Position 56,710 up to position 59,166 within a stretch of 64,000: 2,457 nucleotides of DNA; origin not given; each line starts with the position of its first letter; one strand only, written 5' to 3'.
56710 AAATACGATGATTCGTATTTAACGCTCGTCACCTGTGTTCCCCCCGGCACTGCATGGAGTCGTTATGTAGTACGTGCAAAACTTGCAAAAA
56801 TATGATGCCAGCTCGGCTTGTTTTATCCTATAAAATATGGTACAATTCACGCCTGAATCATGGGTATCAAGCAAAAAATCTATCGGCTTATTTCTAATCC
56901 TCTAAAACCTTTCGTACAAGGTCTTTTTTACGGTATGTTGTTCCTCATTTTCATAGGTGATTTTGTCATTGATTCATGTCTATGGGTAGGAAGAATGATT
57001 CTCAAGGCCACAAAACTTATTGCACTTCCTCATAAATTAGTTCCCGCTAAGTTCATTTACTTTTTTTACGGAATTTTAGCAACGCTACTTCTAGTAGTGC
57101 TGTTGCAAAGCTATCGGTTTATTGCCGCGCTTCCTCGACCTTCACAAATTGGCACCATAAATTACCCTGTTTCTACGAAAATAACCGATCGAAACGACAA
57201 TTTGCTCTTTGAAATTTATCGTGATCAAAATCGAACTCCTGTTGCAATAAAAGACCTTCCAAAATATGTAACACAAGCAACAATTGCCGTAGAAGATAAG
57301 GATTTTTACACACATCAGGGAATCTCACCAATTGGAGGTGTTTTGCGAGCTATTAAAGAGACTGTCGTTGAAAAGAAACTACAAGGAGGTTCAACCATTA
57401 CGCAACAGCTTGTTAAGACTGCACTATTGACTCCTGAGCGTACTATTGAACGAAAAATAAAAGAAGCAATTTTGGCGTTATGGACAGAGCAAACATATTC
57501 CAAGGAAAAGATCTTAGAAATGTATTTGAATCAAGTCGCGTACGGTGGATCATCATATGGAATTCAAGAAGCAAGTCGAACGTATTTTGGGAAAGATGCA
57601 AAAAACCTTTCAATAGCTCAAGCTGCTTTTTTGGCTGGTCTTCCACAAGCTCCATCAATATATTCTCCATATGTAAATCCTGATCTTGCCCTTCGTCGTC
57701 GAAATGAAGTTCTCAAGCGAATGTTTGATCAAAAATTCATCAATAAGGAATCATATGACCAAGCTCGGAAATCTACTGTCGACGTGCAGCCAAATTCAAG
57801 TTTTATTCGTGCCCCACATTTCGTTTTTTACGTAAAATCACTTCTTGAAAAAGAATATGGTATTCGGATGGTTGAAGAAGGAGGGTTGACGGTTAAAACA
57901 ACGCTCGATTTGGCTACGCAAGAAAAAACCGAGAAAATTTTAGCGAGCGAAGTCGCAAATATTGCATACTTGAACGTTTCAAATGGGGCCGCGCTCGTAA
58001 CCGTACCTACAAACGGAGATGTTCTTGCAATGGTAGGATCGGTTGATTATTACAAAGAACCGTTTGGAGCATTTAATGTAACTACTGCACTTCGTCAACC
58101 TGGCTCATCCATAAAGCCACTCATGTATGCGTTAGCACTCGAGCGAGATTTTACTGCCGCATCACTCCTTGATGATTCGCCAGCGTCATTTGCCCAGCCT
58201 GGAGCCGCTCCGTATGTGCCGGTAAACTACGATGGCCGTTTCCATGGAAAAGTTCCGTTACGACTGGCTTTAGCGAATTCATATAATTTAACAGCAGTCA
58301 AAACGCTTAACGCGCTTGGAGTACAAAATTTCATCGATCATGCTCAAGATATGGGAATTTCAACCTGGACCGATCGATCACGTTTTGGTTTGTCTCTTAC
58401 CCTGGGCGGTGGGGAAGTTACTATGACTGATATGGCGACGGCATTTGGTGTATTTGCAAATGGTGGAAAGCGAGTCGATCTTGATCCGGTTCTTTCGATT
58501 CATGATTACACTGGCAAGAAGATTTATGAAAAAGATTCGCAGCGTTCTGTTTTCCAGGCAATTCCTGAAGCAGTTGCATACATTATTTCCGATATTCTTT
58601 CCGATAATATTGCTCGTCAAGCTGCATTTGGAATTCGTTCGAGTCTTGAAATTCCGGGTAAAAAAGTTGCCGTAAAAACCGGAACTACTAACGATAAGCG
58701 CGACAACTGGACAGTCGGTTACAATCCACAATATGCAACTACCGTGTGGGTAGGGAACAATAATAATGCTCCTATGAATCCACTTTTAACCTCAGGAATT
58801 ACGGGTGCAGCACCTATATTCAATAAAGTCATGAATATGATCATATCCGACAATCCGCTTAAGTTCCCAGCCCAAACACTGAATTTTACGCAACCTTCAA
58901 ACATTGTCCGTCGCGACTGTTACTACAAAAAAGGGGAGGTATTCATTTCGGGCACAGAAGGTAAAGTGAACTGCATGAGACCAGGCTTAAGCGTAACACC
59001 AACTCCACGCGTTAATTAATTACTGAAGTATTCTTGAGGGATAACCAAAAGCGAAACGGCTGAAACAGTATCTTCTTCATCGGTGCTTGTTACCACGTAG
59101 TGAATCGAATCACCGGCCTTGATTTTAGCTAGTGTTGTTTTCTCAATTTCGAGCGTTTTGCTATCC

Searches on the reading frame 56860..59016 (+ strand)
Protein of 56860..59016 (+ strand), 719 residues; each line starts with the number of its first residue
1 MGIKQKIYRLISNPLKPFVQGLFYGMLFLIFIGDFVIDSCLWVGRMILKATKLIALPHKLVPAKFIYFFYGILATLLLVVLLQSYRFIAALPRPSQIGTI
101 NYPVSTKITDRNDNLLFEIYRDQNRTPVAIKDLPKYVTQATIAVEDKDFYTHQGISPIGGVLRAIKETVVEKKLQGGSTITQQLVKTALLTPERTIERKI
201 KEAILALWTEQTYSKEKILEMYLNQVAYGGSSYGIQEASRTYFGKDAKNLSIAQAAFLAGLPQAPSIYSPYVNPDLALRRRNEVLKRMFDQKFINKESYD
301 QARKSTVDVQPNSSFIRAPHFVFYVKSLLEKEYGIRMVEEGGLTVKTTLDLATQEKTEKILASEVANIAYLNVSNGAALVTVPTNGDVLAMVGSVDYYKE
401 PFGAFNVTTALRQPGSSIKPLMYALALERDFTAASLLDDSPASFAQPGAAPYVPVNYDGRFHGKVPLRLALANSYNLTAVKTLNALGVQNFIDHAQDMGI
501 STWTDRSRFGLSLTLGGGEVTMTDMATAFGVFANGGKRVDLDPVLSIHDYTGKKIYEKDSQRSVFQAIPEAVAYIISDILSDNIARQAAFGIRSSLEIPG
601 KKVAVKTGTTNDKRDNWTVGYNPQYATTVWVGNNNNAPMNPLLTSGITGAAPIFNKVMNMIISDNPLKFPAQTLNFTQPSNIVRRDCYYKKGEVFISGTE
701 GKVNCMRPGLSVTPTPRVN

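Call 69: search_protein_families(library=pfam, proteins=[window:56860-59016:+], max_evalue=0.0001)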
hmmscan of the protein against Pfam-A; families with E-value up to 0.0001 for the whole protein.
window:56860-59016:+ (719 aa): 2 families
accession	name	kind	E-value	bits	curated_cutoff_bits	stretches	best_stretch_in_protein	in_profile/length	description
PF00912.28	Transgly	-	7.2e-63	211.7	27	1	115-288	4-177/178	Transglycosylase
PF00905.27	Transpeptidase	-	2.5e-23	83.2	22.1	1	376-658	1-298/299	Penicillin binding protein transpeptidase domain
